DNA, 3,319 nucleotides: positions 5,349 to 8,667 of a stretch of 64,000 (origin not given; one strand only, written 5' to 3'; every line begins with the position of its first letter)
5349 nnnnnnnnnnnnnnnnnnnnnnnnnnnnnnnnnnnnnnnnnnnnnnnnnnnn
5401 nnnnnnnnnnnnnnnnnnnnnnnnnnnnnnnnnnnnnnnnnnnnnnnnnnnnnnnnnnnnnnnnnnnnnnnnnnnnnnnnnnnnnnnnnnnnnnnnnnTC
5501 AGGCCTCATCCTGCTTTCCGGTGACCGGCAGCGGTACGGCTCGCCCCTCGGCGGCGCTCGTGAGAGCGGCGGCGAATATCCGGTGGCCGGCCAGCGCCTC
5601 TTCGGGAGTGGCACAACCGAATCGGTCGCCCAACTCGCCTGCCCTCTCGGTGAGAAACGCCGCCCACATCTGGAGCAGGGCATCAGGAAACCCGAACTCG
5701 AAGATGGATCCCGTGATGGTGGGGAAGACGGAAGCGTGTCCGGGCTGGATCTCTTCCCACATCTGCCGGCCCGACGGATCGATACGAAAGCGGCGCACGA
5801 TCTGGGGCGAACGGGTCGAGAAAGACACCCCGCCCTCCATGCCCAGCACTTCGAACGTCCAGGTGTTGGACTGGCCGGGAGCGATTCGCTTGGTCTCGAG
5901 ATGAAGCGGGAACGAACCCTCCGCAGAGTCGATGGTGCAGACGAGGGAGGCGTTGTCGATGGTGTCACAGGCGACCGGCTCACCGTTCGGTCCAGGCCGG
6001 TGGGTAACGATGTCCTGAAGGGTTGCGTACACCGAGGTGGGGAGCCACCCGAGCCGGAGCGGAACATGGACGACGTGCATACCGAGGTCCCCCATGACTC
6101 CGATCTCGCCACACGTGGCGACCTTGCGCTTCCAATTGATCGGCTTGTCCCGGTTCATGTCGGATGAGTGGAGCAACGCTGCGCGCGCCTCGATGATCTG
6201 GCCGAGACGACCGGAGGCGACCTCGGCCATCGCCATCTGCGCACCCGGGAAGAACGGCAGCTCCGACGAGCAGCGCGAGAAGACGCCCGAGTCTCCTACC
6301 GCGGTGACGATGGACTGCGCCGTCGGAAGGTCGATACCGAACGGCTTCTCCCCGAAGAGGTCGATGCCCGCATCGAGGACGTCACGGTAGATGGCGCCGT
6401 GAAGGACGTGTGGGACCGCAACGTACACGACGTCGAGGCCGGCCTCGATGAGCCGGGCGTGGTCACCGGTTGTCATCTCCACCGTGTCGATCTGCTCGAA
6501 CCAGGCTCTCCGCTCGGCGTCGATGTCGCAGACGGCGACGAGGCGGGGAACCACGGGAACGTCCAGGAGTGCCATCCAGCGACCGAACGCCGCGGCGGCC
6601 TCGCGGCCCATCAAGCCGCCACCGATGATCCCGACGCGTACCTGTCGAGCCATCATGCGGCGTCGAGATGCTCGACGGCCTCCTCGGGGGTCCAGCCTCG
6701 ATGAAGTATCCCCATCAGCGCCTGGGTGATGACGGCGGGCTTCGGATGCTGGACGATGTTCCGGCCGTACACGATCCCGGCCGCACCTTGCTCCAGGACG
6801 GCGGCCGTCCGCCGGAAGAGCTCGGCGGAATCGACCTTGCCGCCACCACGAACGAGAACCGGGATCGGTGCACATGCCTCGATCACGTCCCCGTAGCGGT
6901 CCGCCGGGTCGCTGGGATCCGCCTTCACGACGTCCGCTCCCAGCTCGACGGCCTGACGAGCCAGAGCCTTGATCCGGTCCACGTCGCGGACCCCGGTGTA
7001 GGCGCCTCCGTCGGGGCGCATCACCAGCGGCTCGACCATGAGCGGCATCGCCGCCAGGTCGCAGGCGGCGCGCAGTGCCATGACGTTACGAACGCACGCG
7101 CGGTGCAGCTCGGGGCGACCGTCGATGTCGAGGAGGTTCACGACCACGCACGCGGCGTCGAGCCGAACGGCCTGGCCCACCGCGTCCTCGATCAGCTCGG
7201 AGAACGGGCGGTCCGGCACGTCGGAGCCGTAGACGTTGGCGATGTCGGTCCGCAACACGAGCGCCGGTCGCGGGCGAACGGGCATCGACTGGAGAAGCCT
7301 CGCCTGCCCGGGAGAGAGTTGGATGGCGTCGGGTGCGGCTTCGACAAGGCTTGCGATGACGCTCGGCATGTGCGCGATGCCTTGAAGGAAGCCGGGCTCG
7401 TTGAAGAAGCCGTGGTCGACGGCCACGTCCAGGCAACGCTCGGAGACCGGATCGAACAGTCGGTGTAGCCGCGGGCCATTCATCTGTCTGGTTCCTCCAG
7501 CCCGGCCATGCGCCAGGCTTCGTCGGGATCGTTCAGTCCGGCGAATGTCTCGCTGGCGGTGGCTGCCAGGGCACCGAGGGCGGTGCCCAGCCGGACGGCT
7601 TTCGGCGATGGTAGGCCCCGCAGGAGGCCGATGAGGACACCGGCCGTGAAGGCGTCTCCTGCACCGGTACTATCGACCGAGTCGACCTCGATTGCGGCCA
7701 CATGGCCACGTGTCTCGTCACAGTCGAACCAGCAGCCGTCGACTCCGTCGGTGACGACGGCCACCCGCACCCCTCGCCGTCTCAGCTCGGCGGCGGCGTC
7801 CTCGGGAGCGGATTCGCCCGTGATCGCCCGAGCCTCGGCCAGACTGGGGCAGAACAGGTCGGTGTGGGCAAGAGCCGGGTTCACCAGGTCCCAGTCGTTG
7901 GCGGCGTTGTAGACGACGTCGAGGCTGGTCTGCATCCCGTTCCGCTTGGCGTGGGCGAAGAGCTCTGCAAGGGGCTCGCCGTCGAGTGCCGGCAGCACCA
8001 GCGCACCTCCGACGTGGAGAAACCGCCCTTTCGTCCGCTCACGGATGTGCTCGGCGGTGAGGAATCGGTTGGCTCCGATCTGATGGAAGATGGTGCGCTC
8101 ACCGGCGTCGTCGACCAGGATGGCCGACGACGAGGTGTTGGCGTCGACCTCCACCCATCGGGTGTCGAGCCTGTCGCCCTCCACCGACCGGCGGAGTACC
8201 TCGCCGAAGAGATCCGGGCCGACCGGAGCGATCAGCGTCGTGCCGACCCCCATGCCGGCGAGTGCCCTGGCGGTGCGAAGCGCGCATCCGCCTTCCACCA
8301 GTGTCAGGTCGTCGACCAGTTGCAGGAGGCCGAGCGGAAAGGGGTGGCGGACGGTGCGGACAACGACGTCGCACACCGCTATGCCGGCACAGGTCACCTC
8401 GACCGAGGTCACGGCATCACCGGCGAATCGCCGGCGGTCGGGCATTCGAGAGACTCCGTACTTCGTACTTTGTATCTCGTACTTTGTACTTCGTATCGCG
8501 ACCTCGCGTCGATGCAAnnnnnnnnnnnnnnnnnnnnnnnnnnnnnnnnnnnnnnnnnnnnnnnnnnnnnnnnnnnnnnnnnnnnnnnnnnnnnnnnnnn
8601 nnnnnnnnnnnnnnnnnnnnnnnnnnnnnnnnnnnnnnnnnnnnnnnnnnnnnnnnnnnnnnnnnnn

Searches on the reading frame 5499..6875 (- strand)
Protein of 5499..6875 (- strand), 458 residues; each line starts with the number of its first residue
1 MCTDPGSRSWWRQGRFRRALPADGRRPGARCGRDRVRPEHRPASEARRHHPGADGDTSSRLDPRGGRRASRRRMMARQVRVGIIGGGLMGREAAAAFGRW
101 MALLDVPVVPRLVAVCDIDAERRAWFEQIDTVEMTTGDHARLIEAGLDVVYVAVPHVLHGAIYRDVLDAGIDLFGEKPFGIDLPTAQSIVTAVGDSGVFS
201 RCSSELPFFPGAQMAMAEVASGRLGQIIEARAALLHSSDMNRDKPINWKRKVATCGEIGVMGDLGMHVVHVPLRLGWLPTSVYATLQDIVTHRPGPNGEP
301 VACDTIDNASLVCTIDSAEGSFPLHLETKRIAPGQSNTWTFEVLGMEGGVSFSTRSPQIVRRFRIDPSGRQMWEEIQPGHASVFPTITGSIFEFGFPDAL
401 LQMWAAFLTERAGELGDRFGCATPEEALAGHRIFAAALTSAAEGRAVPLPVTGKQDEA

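Call 50: search_protein_families(library=pfam, proteins=[window:5499-6875:-], max_evalue=0.0001)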
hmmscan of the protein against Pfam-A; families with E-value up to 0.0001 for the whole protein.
window:5499-6875:- (458 aa): 2 families
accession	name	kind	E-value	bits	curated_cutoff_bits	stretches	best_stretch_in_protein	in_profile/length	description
PF01408.29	GFO_IDH_MocA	-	1.4e-12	48.8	24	1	79-197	1-113/120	Oxidoreductase family, NAD-binding Rossmann fold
PF22725.1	GFO_IDH_MocA_C3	-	1.3e-08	35.3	27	1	216-350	5-123/124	GFO/IDH/MocA C-terminal domain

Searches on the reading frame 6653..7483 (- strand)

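Call 50: search_protein_families(library=pfam, proteins=[window:6653-7483:-], max_evalue=0.0001)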
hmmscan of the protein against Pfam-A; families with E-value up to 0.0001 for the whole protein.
window:6653-7483:- (276 aa): 1 family
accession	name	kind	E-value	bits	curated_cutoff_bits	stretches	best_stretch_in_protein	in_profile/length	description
PF01791.15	DeoC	-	4.4e-32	112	23.8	1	17-246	1-229/229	DeoC/LacD family aldolase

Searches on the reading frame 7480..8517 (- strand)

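Call 50: search_protein_families(library=pfam, proteins=[window:7480-8517:-], max_evalue=0.0001)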
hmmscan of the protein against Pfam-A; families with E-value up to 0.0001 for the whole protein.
window:7480-8517:- (345 aa): 1 family
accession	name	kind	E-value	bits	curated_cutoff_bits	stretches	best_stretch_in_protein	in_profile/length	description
PF00294.29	PfkB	-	1.7e-47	162.7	25.8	1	41-324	4-295/302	pfkB family carbohydrate kinase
